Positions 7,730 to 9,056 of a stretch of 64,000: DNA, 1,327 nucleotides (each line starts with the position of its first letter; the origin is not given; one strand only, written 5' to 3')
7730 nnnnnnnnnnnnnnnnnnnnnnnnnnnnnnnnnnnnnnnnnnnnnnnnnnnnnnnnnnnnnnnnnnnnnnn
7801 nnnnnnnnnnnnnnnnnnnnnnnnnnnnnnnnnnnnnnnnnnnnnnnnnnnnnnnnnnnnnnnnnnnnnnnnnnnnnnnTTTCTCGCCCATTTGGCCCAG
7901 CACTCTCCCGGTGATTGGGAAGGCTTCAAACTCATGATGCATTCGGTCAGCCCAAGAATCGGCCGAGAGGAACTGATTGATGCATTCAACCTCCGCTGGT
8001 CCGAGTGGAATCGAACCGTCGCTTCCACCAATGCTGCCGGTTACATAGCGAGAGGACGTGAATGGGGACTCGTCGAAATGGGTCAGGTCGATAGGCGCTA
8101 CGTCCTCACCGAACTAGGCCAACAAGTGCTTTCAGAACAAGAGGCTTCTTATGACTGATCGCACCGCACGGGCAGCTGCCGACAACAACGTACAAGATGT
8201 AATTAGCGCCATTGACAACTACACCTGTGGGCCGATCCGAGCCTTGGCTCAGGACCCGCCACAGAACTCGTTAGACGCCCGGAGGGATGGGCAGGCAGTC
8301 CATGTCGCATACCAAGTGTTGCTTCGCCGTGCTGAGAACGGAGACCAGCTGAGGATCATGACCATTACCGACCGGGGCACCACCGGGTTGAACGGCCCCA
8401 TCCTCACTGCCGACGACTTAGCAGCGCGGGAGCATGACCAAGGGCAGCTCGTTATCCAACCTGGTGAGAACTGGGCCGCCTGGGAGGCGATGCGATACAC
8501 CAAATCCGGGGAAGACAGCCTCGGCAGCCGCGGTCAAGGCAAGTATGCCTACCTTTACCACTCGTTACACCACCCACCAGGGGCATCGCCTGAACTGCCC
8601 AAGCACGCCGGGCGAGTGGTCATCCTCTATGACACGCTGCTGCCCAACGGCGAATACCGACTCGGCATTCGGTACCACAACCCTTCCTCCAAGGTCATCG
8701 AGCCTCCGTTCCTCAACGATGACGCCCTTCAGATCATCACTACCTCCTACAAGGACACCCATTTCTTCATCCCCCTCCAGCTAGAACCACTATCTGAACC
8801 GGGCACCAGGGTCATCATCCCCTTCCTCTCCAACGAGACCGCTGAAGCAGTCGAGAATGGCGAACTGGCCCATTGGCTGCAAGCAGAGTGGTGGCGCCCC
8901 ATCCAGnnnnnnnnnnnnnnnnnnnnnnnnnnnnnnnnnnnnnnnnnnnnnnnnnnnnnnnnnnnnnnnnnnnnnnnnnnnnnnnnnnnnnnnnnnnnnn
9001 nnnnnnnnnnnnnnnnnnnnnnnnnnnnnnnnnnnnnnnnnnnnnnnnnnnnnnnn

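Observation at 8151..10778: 875-aa protein combining a GHKL (Bergerat-fold) ATPase motif set with putative beta-sandwich repeats, an architecture I cannot assign to MutL/Hsp90/GyrB/His-kinase/MORC types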

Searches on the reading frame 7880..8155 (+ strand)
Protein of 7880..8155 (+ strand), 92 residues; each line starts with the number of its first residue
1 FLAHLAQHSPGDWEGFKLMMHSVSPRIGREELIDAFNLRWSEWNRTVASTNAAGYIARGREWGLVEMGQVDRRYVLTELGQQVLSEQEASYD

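Call 114: search_protein_families(library=pfam, proteins=[window:7880-8155:+], max_evalue=10)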
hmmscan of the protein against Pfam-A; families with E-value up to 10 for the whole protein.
window:7880-8155:+ (92 aa): 2 families
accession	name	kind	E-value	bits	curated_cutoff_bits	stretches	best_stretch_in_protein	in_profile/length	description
PF25213.1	HVO_A0261_N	-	0.1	12.9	35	1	60-88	49-75/86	HVO_A0261 N-terminal domain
PF14947.12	HTH_45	-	0.25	11.8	25.5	1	54-87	38-69/77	Winged helix-turn-helix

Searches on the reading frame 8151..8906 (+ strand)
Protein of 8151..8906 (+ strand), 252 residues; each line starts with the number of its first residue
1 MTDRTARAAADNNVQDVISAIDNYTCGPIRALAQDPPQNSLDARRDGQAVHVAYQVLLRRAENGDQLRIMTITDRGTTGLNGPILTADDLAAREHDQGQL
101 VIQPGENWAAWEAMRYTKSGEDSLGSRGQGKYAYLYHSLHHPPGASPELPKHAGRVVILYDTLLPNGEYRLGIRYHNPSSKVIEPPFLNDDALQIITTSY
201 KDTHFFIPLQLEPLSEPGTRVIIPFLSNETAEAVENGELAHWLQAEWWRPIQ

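Call 114: search_protein_families(library=pfam, proteins=[window:8151-8906:+], max_evalue=10)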
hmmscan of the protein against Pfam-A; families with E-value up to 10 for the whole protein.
window:8151-8906:+ (252 aa): 1 family
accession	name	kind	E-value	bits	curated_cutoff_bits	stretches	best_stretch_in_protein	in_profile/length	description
PF01845.23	CcdB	-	0.24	12.1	28.6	1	200-238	12-50/101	CcdB protein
